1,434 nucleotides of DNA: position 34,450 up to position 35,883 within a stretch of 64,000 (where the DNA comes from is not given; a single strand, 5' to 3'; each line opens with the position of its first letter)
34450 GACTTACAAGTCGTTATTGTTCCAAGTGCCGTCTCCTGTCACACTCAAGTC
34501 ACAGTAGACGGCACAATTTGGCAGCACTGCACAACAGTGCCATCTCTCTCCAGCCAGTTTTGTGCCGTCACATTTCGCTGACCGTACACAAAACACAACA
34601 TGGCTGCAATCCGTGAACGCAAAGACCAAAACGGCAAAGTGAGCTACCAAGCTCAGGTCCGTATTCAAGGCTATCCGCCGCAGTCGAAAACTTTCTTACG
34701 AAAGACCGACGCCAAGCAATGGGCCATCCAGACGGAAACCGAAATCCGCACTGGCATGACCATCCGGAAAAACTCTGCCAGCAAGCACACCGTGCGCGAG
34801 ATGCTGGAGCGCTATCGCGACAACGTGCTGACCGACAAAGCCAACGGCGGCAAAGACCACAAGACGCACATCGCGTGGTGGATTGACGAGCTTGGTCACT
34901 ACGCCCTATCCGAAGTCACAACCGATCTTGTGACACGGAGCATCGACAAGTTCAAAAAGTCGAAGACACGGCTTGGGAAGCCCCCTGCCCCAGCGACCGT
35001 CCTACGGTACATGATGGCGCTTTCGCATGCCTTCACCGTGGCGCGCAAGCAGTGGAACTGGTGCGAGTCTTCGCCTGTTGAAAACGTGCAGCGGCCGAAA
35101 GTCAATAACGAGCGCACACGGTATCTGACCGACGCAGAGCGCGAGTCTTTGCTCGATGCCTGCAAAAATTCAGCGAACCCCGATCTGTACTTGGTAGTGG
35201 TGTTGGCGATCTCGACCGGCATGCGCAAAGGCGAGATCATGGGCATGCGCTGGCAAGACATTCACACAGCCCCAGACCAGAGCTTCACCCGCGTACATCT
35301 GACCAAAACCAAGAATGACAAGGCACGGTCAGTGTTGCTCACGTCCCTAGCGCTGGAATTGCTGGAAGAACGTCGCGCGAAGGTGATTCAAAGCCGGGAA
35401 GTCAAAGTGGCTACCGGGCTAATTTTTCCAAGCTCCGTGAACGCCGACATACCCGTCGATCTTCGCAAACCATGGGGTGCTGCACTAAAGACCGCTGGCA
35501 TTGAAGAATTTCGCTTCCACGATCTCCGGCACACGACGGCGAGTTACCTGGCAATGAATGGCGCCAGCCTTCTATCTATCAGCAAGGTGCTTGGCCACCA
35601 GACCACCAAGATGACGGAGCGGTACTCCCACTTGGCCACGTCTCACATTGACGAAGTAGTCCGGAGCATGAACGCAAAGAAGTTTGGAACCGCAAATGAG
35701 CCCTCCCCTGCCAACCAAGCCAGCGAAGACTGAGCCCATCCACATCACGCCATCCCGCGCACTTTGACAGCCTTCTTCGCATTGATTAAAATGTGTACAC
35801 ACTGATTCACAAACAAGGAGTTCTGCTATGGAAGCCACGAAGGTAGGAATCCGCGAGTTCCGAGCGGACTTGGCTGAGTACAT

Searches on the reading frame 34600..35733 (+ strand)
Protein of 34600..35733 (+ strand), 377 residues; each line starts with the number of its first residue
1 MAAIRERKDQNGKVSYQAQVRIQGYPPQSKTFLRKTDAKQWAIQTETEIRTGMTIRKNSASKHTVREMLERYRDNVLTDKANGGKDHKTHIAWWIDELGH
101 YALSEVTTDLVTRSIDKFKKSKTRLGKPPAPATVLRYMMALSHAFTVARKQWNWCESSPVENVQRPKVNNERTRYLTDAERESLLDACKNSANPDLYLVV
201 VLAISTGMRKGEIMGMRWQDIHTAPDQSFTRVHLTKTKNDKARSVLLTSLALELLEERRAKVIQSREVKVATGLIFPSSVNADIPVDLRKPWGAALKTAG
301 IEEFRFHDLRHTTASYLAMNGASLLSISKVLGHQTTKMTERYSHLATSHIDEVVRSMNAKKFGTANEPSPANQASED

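Call 9: search_protein_families(library=pfam, proteins=[window:34600-35733:+], max_evalue=0.001)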
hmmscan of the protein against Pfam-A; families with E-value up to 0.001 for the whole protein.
window:34600-35733:+ (377 aa): 1 family
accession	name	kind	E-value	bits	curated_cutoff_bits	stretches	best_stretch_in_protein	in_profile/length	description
PF00589.27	Phage_integrase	-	3.9e-28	98.8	27.1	1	175-348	2-171/172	Phage integrase family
